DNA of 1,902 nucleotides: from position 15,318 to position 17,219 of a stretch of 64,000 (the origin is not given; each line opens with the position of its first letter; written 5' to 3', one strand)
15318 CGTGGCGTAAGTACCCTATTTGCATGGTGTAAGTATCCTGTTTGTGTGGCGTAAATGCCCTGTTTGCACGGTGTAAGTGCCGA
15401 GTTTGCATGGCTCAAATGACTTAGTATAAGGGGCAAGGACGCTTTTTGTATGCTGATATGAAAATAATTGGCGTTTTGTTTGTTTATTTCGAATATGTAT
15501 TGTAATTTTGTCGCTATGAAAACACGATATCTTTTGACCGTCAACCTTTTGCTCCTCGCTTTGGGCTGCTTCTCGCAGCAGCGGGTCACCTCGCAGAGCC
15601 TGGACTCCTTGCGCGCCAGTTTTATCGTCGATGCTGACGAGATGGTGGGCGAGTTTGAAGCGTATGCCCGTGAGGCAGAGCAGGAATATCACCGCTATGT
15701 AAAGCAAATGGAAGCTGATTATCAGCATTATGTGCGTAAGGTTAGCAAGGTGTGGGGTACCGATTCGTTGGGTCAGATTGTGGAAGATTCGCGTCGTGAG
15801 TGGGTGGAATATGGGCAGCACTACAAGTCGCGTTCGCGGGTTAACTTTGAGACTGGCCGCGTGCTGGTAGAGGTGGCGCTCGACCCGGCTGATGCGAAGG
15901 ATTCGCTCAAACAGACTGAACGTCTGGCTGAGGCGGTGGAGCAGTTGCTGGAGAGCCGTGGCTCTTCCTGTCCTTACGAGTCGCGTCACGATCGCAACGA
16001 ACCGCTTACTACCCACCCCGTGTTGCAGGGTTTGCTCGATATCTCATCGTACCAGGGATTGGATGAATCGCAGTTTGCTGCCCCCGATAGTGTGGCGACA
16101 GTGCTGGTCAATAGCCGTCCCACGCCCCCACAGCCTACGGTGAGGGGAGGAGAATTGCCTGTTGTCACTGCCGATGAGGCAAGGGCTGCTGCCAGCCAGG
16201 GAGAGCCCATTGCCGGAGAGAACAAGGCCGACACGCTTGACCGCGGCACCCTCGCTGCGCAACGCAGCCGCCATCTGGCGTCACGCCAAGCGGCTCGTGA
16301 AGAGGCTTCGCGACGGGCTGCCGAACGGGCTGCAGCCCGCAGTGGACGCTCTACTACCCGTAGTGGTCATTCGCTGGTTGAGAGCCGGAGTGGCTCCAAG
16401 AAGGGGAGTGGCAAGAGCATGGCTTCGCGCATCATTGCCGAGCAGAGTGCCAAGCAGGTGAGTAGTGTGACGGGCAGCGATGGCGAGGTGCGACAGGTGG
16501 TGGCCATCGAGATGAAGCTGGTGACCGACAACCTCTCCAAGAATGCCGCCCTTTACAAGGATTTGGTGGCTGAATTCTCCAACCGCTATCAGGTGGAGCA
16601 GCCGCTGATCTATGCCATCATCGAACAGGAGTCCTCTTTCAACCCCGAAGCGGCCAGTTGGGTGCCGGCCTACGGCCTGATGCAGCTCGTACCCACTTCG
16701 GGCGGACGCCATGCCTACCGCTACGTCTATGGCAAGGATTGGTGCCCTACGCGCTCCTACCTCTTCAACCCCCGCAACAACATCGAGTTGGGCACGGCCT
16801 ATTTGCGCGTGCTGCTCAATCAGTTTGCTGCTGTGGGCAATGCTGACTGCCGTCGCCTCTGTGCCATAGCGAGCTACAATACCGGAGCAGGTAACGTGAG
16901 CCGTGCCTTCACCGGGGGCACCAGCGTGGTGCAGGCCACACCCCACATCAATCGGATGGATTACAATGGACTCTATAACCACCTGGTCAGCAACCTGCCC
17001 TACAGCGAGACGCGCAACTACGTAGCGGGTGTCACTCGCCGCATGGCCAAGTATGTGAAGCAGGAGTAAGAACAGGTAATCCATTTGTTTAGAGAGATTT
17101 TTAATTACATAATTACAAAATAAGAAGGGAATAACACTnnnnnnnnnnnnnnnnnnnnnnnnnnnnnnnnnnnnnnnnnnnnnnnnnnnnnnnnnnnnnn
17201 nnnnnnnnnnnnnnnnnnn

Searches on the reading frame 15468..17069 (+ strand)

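Call 3: search_protein_families(library=pfam, proteins=[window:15468-17069:+], max_evalue=1)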
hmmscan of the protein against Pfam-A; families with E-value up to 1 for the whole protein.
window:15468-17069:+ (533 aa): 8 families
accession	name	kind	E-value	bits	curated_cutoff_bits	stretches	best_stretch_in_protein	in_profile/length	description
PF01464.25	SLT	-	1.3e-26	92.9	21.3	1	367-481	3-105/117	Transglycosylase SLT domain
PF11873.13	Mltc_N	-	1.1e-07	32.2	22.6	1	79-150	6-73/161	Membrane-bound lytic murein transglycosylase C, N-terminal domain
PF19489.4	SLT_4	-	0.00012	22.2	27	1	361-421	32-90/184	Transglycosylase SLT domain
PF08231.17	SYF2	-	0.0065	17.2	23.5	1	62-126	36-96/154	SYF2 splicing factor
PF10364.14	NKWYS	-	0.037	14.4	25.1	1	336-387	80-131/139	Putative capsular polysaccharide synthesis protein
PF10374.15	EST1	-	0.048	14.6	25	1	51-107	33-79/135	Telomerase activating protein Est1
PF03105.24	SPX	-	0.19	12.1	27.8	1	252-376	61-168/340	SPX domain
PF16548.10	FlgT_N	-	0.25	12.3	28.8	1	272-335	18-80/87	Flagellar assembly protein T, N-terminal domain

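Call 4: search_protein_families(library=ncbifam, proteins=[window:15468-17069:+], max_evalue=1)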
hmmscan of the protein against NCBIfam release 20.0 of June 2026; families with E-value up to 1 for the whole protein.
window:15468-17069:+ (533 aa): 9 families
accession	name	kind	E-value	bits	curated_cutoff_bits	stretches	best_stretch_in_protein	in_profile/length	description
NF008670.0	PRK11671.1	equivalog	2.6e-51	174.9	375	2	339-530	168-357/359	membrane-bound lytic murein transglycosylase MltC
NF047373.1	BB0259_flg_lyt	exception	1.6e-21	76.8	234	1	362-520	547-679/705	flagellar assembly lytic transglycosylase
NF012014.0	PRK15470.1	equivalog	2.1e-21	76.5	233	1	371-523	47-197/203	membrane-bound lytic murein transglycosylase EmtA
NF008631.0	PRK11619.1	equivalog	3.2e-17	62.1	536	1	361-523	477-618/644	murein transglycosylase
NF008112.0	PRK10859.1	equivalog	8.8e-07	27.7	354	1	354-478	281-391/483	membrane-bound lytic murein transglycosylase MltF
NF008050.0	PRK10783.1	equivalog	9.6e-05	20.9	508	1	387-482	127-210/457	murein transglycosylase D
NF033068.1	APH_3p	equivalog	0.03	13.8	205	1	143-225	97-177/255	APH(3') family aminoglycoside O-phosphotransferase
NF052397.1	AggPromo_Cterm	subfamily_domain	0.034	14.6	40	1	381-412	5-37/80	aggregation-promoting factor C-terminal-like domain-containing protein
NF011856.0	PRK15328.1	equivalog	0.044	13.3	208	1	363-396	18-51/160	type III secretion system invasion protein IagB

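Call 5: search_protein_families(library=padloc, proteins=[window:15468-17069:+], max_evalue=1)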
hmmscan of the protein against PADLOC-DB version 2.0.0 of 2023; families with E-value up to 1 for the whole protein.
window:15468-17069:+ (533 aa): 0 families
